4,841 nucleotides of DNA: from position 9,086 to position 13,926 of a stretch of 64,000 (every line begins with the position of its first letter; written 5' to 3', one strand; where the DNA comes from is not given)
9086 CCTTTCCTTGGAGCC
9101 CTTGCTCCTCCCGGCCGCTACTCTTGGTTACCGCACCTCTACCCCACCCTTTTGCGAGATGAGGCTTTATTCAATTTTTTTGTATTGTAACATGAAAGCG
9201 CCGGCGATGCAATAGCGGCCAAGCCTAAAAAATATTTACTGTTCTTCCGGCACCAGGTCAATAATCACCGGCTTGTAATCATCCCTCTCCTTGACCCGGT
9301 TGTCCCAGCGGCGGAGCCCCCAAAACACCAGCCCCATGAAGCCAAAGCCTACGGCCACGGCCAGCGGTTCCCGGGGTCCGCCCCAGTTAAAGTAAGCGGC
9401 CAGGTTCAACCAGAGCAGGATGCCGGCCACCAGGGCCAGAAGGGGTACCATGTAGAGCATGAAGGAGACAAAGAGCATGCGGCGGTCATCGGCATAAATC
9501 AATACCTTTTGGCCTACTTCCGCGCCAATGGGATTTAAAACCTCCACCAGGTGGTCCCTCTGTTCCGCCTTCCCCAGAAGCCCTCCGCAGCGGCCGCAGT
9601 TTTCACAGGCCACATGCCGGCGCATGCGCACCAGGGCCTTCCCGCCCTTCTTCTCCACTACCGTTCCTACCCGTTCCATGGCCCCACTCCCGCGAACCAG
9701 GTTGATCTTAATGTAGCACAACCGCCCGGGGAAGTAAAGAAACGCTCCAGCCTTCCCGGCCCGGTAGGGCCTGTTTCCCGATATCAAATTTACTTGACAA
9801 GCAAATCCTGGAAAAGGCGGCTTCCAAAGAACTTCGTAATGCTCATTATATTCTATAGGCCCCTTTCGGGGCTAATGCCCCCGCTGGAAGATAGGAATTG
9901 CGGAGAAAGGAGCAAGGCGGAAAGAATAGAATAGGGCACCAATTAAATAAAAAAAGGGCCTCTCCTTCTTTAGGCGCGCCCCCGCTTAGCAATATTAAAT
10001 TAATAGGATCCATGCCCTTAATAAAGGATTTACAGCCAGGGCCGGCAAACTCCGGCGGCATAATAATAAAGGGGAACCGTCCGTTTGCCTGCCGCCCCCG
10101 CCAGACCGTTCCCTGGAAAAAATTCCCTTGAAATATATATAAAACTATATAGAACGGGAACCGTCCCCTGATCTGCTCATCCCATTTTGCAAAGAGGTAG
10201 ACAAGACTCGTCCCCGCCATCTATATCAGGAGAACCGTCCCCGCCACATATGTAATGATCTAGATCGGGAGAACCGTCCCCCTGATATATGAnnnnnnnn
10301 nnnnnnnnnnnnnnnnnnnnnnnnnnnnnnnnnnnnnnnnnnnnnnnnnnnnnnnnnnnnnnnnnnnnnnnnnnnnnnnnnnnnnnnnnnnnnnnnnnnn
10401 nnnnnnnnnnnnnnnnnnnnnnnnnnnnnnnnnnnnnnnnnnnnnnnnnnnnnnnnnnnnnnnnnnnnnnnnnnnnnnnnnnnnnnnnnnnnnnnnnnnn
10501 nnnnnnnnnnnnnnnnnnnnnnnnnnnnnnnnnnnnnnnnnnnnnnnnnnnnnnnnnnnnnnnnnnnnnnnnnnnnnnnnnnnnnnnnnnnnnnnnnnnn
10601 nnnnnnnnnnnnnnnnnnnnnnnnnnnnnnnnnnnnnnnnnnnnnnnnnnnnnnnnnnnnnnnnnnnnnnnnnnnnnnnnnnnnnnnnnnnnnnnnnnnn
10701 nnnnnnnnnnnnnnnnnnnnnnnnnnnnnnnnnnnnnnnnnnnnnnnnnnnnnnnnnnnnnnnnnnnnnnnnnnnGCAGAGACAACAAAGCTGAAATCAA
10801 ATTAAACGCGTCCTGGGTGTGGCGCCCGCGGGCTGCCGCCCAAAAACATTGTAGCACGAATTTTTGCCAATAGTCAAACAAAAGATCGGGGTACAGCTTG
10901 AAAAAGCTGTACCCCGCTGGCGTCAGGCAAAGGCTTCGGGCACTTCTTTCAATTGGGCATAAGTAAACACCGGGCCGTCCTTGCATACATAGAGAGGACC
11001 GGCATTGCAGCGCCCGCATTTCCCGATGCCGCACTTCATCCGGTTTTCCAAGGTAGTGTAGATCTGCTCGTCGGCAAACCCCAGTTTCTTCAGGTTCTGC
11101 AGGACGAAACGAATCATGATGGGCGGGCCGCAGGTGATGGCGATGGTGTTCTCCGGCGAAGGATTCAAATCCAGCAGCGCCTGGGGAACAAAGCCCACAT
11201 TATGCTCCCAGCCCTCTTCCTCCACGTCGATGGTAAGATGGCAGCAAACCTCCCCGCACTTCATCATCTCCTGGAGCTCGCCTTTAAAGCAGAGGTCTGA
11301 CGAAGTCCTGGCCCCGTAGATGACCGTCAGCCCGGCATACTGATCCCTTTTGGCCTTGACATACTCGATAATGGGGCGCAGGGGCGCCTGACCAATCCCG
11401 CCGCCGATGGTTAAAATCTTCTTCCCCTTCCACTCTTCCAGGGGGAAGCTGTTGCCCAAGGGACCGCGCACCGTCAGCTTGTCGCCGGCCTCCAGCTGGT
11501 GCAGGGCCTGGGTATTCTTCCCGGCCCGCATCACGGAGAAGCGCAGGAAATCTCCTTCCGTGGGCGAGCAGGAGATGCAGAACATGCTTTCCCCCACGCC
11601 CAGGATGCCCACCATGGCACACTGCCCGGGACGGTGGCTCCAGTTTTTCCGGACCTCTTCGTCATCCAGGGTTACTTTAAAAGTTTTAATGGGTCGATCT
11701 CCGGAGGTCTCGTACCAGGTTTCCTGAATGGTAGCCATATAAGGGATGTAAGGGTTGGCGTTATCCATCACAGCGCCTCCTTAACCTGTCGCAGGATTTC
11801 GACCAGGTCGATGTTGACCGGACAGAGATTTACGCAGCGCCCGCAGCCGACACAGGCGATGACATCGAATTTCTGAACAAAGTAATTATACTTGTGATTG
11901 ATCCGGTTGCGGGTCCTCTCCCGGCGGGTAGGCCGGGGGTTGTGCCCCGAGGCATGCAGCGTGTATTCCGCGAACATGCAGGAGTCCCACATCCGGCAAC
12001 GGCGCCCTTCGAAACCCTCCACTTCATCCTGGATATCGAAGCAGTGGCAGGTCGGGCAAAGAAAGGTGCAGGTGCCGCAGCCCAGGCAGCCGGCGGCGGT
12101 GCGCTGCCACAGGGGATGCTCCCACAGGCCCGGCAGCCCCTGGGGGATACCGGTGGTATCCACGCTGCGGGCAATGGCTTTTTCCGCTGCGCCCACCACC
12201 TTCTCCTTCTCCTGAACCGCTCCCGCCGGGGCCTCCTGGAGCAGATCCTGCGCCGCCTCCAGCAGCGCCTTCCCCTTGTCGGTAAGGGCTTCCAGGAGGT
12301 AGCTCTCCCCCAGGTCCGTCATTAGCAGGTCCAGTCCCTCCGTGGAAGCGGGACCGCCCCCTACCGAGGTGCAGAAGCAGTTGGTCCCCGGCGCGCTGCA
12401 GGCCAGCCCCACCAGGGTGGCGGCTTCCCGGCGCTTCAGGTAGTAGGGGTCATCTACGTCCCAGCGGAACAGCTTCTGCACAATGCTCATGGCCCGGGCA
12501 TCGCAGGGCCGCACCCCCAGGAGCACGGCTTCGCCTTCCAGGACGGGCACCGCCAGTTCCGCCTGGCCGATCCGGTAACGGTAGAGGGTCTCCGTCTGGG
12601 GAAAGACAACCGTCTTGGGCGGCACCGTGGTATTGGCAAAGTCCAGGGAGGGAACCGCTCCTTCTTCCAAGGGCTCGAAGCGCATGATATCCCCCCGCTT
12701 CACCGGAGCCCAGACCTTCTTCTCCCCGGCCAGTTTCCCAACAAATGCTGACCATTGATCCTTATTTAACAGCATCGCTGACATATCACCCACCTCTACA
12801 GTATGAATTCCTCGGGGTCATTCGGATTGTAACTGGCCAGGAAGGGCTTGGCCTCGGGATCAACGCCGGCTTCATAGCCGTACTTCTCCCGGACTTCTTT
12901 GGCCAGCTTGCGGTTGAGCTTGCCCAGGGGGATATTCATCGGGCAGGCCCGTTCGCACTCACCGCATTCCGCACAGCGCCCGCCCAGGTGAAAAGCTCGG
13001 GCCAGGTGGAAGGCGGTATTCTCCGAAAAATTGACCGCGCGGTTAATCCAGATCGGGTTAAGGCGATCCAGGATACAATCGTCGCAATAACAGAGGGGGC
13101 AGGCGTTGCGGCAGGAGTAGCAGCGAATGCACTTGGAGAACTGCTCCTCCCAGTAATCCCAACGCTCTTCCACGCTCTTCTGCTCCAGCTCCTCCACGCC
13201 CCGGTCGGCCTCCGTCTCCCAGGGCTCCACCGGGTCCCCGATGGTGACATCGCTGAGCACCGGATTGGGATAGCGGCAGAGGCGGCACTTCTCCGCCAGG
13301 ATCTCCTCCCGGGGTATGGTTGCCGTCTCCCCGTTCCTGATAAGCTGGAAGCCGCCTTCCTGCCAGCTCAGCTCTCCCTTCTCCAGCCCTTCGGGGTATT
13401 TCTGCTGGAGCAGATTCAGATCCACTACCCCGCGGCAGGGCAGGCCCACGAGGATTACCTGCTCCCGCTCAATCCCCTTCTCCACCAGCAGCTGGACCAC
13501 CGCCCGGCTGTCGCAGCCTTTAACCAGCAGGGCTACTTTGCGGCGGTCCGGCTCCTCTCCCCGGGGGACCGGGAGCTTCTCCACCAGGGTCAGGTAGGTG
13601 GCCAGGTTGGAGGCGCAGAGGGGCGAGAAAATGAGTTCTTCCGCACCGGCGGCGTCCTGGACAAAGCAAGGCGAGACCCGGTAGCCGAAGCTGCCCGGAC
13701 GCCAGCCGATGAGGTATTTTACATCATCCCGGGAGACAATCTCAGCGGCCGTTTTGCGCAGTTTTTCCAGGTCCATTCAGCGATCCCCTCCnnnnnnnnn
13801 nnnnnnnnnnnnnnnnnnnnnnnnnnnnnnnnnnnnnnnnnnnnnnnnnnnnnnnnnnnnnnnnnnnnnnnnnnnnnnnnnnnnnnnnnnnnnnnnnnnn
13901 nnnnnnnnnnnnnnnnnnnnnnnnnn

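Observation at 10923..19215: Co-transcribed HdrD-like/EtfBA/HdrA/MvhD/FlxCBA supercluster, a candidate electron-bifurcating or confurcating module that links Etf to heterodisulfide-reductase-type chemistry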

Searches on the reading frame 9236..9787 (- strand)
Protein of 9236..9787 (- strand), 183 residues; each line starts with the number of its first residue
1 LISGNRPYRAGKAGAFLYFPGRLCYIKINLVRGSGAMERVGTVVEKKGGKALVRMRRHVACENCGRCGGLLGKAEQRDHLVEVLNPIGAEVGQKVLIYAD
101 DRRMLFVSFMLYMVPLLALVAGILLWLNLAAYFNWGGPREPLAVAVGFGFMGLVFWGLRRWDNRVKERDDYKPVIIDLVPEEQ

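Call 63: search_protein_families(library=pfam, proteins=[window:9236-9787:-], max_evalue=0.00001)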
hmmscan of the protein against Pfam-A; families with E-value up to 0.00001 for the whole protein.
window:9236-9787:- (183 aa): 1 family
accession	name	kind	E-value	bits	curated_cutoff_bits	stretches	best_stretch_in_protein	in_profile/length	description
PF04246.17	RseC_MucC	-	1.9e-28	99.4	24.4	1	43-176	1-129/130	Positive regulator of sigma(E), RseC/MucC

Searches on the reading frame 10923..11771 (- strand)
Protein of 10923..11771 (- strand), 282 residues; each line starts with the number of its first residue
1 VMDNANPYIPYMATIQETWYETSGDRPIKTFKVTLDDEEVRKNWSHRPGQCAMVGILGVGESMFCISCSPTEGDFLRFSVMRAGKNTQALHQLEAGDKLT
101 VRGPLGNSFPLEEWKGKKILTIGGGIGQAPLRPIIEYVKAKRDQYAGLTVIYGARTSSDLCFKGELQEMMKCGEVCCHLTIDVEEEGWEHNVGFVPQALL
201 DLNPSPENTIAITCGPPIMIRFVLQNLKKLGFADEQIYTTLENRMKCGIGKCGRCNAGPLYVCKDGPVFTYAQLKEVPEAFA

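Call 4: search_protein_families(library=pfam, proteins=[window:10923-11771:-], max_evalue=0.001)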
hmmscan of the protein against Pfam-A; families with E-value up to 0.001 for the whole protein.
window:10923-11771:- (282 aa): 2 families
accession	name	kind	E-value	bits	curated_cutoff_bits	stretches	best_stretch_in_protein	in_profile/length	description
PF00175.26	NAD_binding_1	-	1.1e-14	55.5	22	1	122-223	2-107/109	Oxidoreductase NAD-binding domain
PF10418.14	DHODB_Fe-S_bind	-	1.9e-10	40.8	23.9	1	242-274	1-40/41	Iron-sulfur cluster binding domain of dihydroorotate dehydrogenase B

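Call 5: search_protein_families(library=ncbifam, proteins=[window:10923-11771:-], max_evalue=0.001)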
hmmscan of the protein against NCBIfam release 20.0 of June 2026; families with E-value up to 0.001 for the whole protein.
window:10923-11771:- (282 aa): 26 families (the best 25 are shown)
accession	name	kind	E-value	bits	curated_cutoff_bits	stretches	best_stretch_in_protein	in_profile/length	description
NF006220.0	PRK08345.1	subfamily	2.8e-69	233.6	395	1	1-273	1-286/294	cytochrome-c3 hydrogenase subunit gamma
NF040835.1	sulfhyd_HydG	equivalog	1.4e-59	201.7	650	1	2-278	9-288/292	NADPH-dependent hydrogenase/sulfhydrogenase 1 subunit gamma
NF040830.1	sulfhyd_ShyC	equivalog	1.3e-52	178.7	600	1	6-272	2-279/288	NAD(P)-dependent hydrogenase/sulfhydrogenase 2 subunit gamma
TIGR02911.1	sulfite_red_B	equivalog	5.1e-52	176.5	288.6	1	43-276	28-258/261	anaerobic sulfite reductase subunit AsrB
NF000796.0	PRK00054.1-1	equivalog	2.5e-48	164.6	224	1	11-276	4-237/254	dihydroorotate dehydrogenase electron transfer subunit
NF000798.0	PRK00054.1-3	equivalog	4.8e-28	98.4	219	1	39-271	24-239/244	dihydroorotate dehydrogenase electron transfer subunit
NF004862.0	PRK06222.1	subfamily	3.3e-23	82.6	220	1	32-270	16-244/281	sulfide/dihydroorotate dehydrogenase-like FAD/NAD-binding protein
NF000799.0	PRK00054.1-4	equivalog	3.7e-22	78.6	314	1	82-271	73-253/258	dihydroorotate dehydrogenase electron transfer subunit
NF009414.0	PRK12778.1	equivalog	1.5e-21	76.4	1103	1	31-272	15-246/752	bifunctional dihydroorotate dehydrogenase B NAD binding subunit/NADPH-dependent glutamate synthase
NF000797.0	PRK00054.1-2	equivalog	4.9e-20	71.9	270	1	84-272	83-263/267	dihydroorotate dehydrogenase electron transfer subunit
TIGR01941.1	nqrF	equivalog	3.8e-16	59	295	1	81-237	237-398/405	NADH:ubiquinone reductase (Na(+)-transporting) subunit F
NF040810.1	BenC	equivalog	6.5e-15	55.1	430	1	31-238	120-326/333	benzoate 1,2-dioxygenase electron transfer component BenC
NF009805.0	PRK13289.1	equivalog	6.9e-14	51.6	432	1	41-238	180-388/399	NO-inducible flavohemoprotein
NF058606.1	GlBtMonoRdsGbcB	equivalog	1.5e-13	50.4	500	1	65-234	65-239/362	glycine betaine monooxygenase reductase subunit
NF045803.1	MethMoxFADbindMmoC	equivalog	1.7e-13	50.1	500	1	36-239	130-337/343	aromatic/alkene monooxygenase hydroxylase FAD-binding subunit MmoC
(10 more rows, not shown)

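Call 68: search_solved_structures(query=window:10923-11771:-, max_evalue=1e-10)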
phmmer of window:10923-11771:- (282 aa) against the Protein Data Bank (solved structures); distinct sequences matched with E-value up to 1e-10: 29.
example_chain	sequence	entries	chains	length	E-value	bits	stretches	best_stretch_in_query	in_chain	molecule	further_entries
9nez_C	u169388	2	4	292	5.5e-60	205.9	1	1-278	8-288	Sulfhydrogenase 1 subunit gamma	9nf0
5ksw_B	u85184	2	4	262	8.1e-20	74.1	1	86-274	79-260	Dihydroorotate dehydrogenase B (NAD(+)), electron transfer subunit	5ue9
1ep1_B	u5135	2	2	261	4.9e-19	71.5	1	86-274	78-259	DIHYDROOROTATE DEHYDROGENASE B (PYRK SUBUNIT)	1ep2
1ep3_B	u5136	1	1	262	4.9e-19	71.5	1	86-274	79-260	DIHYDROOROTATE DEHYDROGENASE B (PYRK SUBUNIT)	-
4ylf_A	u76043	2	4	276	1.6e-16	63.3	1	46-270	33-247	Dihydroorotate dehydrogenase B (NAD(+)), electron transfer subunit homolog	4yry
5yly_A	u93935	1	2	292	3.2e-16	62.3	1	82-233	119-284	Nitrate reductase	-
7qty_A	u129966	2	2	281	6.2e-16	61.3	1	90-238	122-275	Na(+)-translocating NADH-quinone reductase subunit F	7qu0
1cnf_A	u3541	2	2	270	4.7e-14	55.2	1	83-232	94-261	NITRATE REDUCTASE | NADH-DEPENDENT NITRATE REDUCTASE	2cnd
8ad3_A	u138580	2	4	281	3.7e-13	52.2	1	84-237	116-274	Na(+)-translocating NADH-quinone reductase subunit F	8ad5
4u9u_A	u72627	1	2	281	3.8e-13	52.2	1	84-237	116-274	Na(+)-translocating NADH-quinone reductase subunit F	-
8ad4_A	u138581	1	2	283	3.9e-13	52.2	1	84-237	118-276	Na(+)-translocating NADH-quinone reductase subunit F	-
4uaj_A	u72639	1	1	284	3.9e-13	52.1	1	84-237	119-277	Na(+)-translocating NADH-quinone reductase subunit F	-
3w2e_A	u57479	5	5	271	4.2e-13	52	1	116-238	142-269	NADH-cytochrome b5 reductase 3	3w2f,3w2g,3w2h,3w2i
1ndh_A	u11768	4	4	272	4.3e-13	52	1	116-238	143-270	CYTOCHROME B5 REDUCTASE | NADH-cytochrome b5 reductase 3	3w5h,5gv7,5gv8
9v6a_A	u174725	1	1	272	4.5e-13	52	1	116-238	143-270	NADH-cytochrome b5 reductase 3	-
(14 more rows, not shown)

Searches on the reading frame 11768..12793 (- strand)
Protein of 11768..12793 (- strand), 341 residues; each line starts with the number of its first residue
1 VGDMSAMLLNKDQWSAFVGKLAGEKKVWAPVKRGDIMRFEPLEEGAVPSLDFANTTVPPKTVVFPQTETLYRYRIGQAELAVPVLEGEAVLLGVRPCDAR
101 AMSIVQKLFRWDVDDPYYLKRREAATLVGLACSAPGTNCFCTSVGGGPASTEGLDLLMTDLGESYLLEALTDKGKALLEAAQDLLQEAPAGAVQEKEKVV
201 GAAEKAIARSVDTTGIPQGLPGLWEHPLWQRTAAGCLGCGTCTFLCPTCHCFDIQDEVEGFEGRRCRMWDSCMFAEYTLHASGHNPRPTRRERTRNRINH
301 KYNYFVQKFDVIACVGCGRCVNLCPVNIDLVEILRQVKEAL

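Call 4: search_protein_families(library=pfam, proteins=[window:11768-12793:-], max_evalue=0.001)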
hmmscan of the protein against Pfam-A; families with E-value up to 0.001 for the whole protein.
window:11768-12793:- (341 aa): 11 families
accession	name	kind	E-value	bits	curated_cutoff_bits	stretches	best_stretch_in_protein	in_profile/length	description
PF17179.9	Fer4_22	-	2.3e-33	115.4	27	1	236-328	2-95/95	4Fe-4S dicluster domain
PF13237.11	Fer4_10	-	9.9e-07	29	25.5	0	309-326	4-21/53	4Fe-4S dicluster domain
PF12797.12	Fer4_2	-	3.6e-06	27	24.5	1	309-326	5-22/22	4Fe-4S binding domain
PF00037.32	Fer4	-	1e-05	25.6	21.1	1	313-327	7-21/24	4Fe-4S binding domain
PF14697.11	Fer4_21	-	2.4e-05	24.8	35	0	313-326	40-53/59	4Fe-4S dicluster domain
PF25160.1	LdpA_Fe-S-bd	-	4e-05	23.7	27.6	1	311-327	23-41/49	LdpA Fe-S cluster-binding domain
PF13746.11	Fer4_18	-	4.7e-05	24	27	1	270-332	16-79/114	4Fe-4S dicluster domain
PF13534.11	Fer4_17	-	6e-05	24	22.2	0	285-329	21-61/61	4Fe-4S dicluster domain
PF13183.11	Fer4_8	-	8.3e-05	23.5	27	0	234-328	3-68/68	4Fe-4S dicluster domain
PF13187.11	Fer4_9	-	0.00035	21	27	0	236-327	2-50/52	4Fe-4S dicluster domain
PF12838.12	Fer4_7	-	0.00036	21.4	27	0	236-328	2-52/52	4Fe-4S dicluster domain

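Call 5: search_protein_families(library=ncbifam, proteins=[window:11768-12793:-], max_evalue=0.001)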
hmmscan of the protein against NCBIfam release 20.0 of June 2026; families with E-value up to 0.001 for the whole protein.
window:11768-12793:- (341 aa): 10 families
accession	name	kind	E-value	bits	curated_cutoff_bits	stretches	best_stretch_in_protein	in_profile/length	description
NF040829.1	sulfhyd_ShyB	equivalog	1.8e-64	217.9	690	1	7-341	4-333/334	NAD(P)-dependent hydrogenase/sulfhydrogenase 2 subunit beta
NF040833.1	sulfhyd_HydB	equivalog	5.8e-57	193.2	750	1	8-337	5-335/367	NADPH-dependent hydrogenase/sulfhydrogenase 1 subunit beta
TIGR02910.1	sulfite_red_A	equivalog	2.1e-44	152.1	323.15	1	9-339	5-328/334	anaerobic sulfite reductase subunit AsrA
NF040612.1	F420_dehyd_FpoI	exception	6.4e-06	26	180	0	294-328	25-58/135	F420H2 dehydrogenase subunit FpoI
TIGR01945.1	rnfC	subfamily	8.2e-06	24.6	245.95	1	301-340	392-430/435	RnfABCDGE type electron transport complex subunit C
NF038196.1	ferrodoxin_EFR1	subfamily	1.3e-05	25.4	75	0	305-327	176-199/242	EFR1 family ferrodoxin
NF003454.1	PRK05035.1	equivalog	0.00025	19.7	345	1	306-340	400-434/556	electron transport complex subunit RsxC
TIGR02936.1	fdxN_nitrog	equivalog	0.00037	20.6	80.55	0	303-328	12-37/91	ferredoxin III, nif-specific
TIGR02745.1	ccoG_rdxA_fixG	equivalog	0.00052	19.1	316.7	1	291-330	209-249/435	cytochrome c oxidase accessory protein CcoG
TIGR00314.1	cdhA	equivalog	0.0009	17.1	781.3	0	313-339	438-464/784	CO dehydrogenase/acetyl-CoA synthase complex subunit alpha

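Call 67: search_solved_structures(query=window:11768-12793:-, max_evalue=0.001)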
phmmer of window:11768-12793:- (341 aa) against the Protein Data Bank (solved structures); distinct sequences matched with E-value up to 0.001: 3.
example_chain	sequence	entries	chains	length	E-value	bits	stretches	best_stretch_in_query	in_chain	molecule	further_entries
9nez_B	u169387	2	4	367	1.5e-52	182.1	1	9-337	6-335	Sulfhydrogenase 1 subunit beta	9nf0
9t1s_M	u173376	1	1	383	6.8e-08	35.2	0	157-254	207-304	formate dehydrogenase (coenzyme F420)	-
8rvu_E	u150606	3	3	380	4.1e-07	32.7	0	167-256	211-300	Formate dehydrogenase, beta subunit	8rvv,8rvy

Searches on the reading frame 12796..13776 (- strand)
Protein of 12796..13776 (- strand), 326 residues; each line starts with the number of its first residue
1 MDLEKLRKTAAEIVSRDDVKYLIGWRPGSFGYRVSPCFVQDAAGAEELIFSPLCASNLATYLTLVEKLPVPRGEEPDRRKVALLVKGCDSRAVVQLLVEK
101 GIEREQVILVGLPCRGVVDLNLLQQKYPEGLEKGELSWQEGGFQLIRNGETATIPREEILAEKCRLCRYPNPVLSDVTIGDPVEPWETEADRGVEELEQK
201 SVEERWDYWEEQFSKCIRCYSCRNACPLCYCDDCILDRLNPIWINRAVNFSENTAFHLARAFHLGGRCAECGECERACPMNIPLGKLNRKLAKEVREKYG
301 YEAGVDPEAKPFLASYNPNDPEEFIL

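Call 4: search_protein_families(library=pfam, proteins=[window:12796-13776:-], max_evalue=0.001)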
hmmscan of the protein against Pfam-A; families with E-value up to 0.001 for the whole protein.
window:12796-13776:- (326 aa): 7 families
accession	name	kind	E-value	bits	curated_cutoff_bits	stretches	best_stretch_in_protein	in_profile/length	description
PF12797.12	Fer4_2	-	4.4e-07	29.9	24.5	1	214-227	8-21/22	4Fe-4S binding domain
PF12838.12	Fer4_7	-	7.2e-07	30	27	0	267-281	37-51/52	4Fe-4S dicluster domain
PF04432.18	FrhB_FdhB_C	-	1.6e-06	28.5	23.3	1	79-189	2-114/150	Coenzyme F420 hydrogenase/dehydrogenase, beta subunit C terminus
PF13237.11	Fer4_10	-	1.9e-05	25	25.5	0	267-289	8-22/53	4Fe-4S dicluster domain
PF13187.11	Fer4_9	-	2.7e-05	24.5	27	1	215-281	1-50/52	4Fe-4S dicluster domain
PF13534.11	Fer4_17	-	3.8e-05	24.6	22.2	1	215-282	1-60/61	4Fe-4S dicluster domain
PF00037.32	Fer4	-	4.9e-05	23.4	21.1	0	214-227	6-19/24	4Fe-4S binding domain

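Call 5: search_protein_families(library=ncbifam, proteins=[window:12796-13776:-], max_evalue=0.001)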
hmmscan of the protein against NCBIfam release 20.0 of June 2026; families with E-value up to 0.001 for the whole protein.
window:12796-13776:- (326 aa): 9 families
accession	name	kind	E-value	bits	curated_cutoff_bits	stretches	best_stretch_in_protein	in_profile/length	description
NF003454.1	PRK05035.1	equivalog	8.3e-07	27.9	345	1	211-298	364-438/556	electron transport complex subunit RsxC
TIGR01945.1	rnfC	subfamily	1.7e-05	23.6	245.95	1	208-297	357-433/435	RnfABCDGE type electron transport complex subunit C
NF041837.1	rnfC_Methano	equivalog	0.00015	20.7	650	1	210-294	354-425/438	Rnf electron transport complex subunit RnfC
TIGR00273.1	TIGR00273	equivalog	0.00021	20.3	444.8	1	214-305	293-381/432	LutB/LldF family L-lactate oxidation iron-sulfur protein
TIGR01971.1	NuoI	subfamily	0.00041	19.9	113.05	0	266-301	81-116/121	NADH-quinone oxidoreductase, chain I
TIGR02910.1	sulfite_red_A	equivalog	0.00041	19.7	323.15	0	205-231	211-237/334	anaerobic sulfite reductase subunit AsrA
NF004898.0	PRK06259.1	equivalog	0.00042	19.1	385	1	211-284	131-204/488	fumarate reductase (CoM/CoB) subunit TfrB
NF045670.1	quin_L_LdhH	equivalog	0.00053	18.4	800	0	211-302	301-390/706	L-lactate dehydrogenase (quinone) large subunit LdhH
NF041891.1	hdrA_Methbact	equivalog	0.00062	18.1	1300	1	158-281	182-300/762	ferredoxin:CoB-CoM heterodisulfide reductase subunit HdrA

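Call 66: search_solved_structures(query=window:12796-13776:-, max_evalue=0.01)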
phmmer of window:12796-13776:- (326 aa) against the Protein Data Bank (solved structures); distinct sequences matched with E-value up to 0.01: 3.
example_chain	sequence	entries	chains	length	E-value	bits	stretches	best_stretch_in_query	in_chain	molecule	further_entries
9t1s_M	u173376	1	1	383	2.1e-28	102.7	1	196-314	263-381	formate dehydrogenase (coenzyme F420)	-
8rvu_E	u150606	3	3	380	3.2e-24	88.9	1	205-313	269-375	Formate dehydrogenase, beta subunit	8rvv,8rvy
7bkb_E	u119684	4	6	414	1.5e-21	80.1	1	209-307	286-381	Formate dehydrogenase, beta subunit (F420)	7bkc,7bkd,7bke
